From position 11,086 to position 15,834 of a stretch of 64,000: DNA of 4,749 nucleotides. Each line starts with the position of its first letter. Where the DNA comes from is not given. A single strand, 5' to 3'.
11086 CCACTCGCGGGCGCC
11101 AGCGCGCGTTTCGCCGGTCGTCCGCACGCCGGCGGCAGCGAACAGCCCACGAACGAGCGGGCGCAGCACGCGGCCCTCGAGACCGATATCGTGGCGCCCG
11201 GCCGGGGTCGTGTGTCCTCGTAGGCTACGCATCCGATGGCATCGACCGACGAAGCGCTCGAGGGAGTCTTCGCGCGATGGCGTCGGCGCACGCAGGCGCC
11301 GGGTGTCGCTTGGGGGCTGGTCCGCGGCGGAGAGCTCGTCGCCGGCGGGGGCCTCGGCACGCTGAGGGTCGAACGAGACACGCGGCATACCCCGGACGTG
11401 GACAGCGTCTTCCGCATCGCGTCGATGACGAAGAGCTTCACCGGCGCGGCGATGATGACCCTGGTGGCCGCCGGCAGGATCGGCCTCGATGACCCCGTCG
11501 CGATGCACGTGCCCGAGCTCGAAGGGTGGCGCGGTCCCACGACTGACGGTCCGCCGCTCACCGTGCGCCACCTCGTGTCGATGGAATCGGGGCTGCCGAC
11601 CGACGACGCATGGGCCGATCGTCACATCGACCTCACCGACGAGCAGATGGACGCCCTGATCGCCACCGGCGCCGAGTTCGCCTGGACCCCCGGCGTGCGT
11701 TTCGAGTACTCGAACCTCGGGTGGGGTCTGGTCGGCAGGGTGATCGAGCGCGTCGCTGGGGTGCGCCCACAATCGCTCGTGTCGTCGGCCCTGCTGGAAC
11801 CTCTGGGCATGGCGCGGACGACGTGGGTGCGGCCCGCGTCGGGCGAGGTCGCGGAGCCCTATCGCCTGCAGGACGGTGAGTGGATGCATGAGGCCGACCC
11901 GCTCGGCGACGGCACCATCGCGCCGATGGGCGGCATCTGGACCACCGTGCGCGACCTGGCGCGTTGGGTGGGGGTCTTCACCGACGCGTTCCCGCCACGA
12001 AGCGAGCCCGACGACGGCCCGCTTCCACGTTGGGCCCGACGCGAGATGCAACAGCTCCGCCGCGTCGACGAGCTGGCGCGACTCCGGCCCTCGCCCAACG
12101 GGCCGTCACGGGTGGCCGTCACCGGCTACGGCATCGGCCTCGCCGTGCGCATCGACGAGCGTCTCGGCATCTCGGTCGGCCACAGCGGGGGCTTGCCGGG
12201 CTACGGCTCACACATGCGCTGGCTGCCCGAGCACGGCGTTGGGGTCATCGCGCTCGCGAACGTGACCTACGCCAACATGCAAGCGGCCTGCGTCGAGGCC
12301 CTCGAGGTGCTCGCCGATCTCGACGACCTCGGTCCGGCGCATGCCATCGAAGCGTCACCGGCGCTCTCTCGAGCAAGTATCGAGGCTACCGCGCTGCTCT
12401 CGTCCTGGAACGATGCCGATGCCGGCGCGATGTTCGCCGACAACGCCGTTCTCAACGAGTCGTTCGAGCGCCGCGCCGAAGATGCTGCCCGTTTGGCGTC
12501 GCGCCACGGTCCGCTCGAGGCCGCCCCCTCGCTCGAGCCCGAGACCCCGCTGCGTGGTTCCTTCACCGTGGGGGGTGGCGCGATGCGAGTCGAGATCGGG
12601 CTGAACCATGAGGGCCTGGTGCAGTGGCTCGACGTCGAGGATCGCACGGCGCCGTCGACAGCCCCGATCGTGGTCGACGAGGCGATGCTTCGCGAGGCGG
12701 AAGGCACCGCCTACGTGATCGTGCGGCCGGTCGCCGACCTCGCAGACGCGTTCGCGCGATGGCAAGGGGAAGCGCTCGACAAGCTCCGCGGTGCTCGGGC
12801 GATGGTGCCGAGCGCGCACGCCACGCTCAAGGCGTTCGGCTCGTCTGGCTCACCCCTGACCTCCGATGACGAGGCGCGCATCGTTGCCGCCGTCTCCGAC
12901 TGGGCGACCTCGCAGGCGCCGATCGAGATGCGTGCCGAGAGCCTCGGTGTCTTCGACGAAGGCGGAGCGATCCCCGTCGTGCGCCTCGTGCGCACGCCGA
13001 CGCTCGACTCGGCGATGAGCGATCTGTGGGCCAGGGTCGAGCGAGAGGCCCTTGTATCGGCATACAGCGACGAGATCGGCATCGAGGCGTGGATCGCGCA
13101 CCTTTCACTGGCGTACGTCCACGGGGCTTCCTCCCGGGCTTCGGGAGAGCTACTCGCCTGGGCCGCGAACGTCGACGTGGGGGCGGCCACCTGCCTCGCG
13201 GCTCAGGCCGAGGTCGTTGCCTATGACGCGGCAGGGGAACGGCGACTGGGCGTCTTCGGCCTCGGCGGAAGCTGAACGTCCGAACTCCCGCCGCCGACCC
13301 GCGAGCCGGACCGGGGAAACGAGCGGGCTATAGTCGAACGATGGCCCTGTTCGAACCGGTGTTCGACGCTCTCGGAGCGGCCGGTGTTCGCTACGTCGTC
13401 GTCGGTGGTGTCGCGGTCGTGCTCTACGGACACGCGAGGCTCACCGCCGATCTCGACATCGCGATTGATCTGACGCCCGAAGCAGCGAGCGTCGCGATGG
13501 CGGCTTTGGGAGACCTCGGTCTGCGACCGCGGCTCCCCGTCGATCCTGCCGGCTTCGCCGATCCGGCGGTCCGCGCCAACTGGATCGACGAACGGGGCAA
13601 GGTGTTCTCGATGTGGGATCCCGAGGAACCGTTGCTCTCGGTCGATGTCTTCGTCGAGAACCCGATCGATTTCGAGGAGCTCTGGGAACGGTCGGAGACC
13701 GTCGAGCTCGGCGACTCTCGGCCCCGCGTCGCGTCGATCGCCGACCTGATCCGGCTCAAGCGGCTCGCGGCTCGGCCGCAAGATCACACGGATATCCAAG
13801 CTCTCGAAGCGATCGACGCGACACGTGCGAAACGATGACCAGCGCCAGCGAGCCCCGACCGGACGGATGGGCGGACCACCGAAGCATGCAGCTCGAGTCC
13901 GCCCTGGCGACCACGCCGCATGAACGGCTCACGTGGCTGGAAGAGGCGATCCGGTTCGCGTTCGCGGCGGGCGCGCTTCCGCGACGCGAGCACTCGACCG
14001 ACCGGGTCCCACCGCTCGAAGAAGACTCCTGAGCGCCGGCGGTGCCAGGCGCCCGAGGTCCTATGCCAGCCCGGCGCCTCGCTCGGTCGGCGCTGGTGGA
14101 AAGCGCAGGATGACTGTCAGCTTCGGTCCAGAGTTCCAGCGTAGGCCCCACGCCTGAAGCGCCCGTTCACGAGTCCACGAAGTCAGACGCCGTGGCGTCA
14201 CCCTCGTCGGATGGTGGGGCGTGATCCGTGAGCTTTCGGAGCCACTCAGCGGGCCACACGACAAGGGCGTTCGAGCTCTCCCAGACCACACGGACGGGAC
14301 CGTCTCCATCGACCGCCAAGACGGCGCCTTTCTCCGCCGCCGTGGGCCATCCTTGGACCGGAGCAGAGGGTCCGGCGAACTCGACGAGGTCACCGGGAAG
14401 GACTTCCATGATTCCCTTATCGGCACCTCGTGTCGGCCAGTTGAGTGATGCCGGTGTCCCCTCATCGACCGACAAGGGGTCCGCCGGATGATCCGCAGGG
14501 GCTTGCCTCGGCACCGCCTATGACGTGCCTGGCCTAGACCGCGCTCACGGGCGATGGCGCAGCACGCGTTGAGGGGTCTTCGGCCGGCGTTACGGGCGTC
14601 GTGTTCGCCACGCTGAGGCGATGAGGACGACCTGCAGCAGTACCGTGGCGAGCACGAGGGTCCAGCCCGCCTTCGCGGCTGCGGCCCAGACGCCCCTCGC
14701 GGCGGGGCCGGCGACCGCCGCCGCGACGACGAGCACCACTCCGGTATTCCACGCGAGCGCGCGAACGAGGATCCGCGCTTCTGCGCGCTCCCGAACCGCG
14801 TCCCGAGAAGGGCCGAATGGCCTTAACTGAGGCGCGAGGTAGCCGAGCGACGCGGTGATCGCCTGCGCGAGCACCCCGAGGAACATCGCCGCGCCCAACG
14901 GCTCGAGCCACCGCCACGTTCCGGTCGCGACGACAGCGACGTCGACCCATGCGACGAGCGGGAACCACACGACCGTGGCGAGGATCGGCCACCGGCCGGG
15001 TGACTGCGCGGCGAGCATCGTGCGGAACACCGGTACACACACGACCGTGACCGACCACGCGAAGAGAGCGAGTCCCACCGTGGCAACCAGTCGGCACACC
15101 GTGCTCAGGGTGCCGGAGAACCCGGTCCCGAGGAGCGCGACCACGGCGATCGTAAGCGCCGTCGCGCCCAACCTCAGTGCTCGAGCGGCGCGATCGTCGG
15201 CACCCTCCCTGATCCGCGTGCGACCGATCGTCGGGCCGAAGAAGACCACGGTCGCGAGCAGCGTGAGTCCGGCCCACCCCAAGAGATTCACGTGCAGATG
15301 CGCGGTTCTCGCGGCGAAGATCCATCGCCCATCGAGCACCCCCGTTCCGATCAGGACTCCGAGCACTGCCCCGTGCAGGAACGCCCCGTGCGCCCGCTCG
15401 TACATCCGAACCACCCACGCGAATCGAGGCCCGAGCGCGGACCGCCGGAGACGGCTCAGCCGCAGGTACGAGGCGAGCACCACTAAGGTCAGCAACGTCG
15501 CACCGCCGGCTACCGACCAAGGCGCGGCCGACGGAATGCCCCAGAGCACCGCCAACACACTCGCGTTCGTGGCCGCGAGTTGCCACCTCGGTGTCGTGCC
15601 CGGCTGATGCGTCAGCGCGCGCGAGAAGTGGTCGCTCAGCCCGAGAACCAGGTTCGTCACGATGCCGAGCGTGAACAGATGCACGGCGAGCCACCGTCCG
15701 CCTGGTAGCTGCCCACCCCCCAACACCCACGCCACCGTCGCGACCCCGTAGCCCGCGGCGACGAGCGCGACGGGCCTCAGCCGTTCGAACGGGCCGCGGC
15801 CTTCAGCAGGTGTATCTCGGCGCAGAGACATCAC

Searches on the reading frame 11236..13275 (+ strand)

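Call 16: search_protein_families(library=pfam, proteins=[window:11236-13275:+], max_evalue=0.01)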
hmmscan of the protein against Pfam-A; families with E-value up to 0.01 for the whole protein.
window:11236-13275:+ (679 aa): 2 families
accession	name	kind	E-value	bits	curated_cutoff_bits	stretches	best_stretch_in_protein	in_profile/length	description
PF00144.29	Beta-lactamase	-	1.7e-55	188.9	27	1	18-348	11-315/329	Beta-lactamase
PF13563.12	2_5_RNA_ligase2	-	4.9e-05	23.8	27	1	501-631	4-119/152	2'-5' RNA ligase superfamily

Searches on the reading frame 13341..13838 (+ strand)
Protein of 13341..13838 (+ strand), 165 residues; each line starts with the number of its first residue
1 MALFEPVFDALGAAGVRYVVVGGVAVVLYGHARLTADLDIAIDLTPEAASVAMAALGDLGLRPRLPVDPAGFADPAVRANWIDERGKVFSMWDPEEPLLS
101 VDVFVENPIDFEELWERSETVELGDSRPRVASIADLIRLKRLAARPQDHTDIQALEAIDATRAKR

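Call 17: search_protein_families(library=pfam, proteins=[window:13341-13838:+], max_evalue=0.01)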
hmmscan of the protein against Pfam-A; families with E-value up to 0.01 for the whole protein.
window:13341-13838:+ (165 aa): 3 families
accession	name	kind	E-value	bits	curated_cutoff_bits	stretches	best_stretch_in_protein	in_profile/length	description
PF09970.15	DUF2204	-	7.1e-06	26.2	20.3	0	99-157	86-146/181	Nucleotidyl transferase of unknown function (DUF2204)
PF19502.5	DUF6036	-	3.1e-05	24.3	23.6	1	16-158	20-121/164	Nucleotidyltransferase of unknown function (DUF6036)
PF10706.15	Aminoglyc_resit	-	0.0066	17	21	1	7-48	5-48/149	Aminoglycoside-2''-adenylyltransferase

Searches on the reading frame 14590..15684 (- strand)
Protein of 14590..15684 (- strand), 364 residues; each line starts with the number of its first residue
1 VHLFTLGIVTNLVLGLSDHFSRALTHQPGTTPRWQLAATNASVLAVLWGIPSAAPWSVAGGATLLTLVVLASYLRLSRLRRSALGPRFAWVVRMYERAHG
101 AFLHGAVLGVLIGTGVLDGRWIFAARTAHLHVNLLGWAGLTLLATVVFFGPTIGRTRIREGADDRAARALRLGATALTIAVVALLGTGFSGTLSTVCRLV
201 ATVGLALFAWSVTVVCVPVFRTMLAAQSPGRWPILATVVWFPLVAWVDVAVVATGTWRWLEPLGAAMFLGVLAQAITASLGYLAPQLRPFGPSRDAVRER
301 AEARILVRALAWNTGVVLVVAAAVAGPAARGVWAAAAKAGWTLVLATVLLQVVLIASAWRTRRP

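Call 17: search_protein_families(library=pfam, proteins=[window:14590-15684:-], max_evalue=0.01)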
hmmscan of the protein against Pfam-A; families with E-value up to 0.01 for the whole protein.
window:14590-15684:- (364 aa): 0 families

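Call 32: search_protein_families(library=ncbifam, proteins=[window:14590-15684:-], max_evalue=0.001)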
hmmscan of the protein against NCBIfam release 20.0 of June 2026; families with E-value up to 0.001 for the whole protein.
window:14590-15684:- (364 aa): 0 families

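Call 55: search_protein_families(library=pfam, proteins=[window:14590-15684:-], max_evalue=10)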
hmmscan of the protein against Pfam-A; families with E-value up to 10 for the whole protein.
window:14590-15684:- (364 aa): 1 family
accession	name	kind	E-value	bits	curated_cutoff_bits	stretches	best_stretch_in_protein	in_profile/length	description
PF11241.13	DUF3043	-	2.2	8.7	25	1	291-357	62-127/171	Protein of unknown function (DUF3043)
